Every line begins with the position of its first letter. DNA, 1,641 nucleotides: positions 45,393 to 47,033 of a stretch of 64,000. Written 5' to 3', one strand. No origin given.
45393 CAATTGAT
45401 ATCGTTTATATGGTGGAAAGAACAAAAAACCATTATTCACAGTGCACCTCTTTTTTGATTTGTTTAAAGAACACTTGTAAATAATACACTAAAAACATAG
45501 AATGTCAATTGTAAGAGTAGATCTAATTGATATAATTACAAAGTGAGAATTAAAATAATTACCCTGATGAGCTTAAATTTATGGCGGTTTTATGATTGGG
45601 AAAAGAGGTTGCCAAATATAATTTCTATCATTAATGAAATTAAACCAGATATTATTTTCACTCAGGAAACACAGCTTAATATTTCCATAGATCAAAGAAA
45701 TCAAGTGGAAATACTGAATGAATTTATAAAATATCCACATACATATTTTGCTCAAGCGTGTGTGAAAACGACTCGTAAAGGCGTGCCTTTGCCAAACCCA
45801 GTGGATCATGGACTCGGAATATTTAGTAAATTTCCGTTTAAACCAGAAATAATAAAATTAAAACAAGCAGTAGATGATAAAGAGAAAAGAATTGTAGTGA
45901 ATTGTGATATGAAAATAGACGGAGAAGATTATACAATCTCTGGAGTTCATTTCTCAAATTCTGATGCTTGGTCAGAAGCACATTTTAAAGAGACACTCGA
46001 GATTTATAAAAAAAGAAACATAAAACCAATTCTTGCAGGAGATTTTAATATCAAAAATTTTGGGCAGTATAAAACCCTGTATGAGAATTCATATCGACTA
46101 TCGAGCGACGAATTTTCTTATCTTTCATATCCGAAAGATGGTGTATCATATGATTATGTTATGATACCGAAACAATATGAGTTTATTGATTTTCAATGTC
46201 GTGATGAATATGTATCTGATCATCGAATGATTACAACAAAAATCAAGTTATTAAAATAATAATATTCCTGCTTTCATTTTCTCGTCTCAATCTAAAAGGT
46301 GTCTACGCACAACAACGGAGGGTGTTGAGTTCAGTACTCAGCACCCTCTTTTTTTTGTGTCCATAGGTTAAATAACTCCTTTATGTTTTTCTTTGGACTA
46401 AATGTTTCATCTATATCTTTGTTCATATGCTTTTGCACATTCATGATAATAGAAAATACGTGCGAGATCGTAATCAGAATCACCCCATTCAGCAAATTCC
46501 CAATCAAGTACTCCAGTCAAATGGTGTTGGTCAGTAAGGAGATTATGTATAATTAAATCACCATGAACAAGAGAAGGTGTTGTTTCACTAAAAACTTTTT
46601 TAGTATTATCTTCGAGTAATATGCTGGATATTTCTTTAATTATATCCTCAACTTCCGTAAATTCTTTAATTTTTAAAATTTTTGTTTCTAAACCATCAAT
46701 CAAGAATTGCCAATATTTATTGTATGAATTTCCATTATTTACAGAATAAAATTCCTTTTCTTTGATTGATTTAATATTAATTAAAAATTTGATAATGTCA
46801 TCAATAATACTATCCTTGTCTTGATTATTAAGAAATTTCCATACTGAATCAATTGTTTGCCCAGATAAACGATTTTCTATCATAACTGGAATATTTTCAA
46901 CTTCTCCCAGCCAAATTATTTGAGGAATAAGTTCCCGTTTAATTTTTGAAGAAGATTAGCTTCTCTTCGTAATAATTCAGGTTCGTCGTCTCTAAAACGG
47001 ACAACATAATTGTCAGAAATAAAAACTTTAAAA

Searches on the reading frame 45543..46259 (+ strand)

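Call 75: search_protein_families(library=pfam, proteins=[window:45543-46259:+], max_evalue=0.001)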
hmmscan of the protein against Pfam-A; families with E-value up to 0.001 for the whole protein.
window:45543-46259:+ (238 aa): 1 family
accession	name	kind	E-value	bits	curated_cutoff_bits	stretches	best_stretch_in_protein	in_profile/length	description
PF03372.29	Exo_endo_phos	-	1.6e-12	48.1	24.5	1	9-227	1-225/225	Endonuclease/Exonuclease/phosphatase family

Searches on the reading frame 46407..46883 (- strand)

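Call 75: search_protein_families(library=pfam, proteins=[window:46407-46883:-], max_evalue=0.001)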
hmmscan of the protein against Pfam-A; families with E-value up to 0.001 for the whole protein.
window:46407-46883:- (158 aa): 2 families
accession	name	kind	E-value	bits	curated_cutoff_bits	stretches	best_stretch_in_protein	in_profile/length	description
PF01636.29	APH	-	3.3e-15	56.9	23.2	1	5-146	77-212/239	Phosphotransferase enzyme family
PF03881.20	Fructosamin_kin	-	6.1e-06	26.1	22.4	1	72-156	164-240/288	Fructosamine kinase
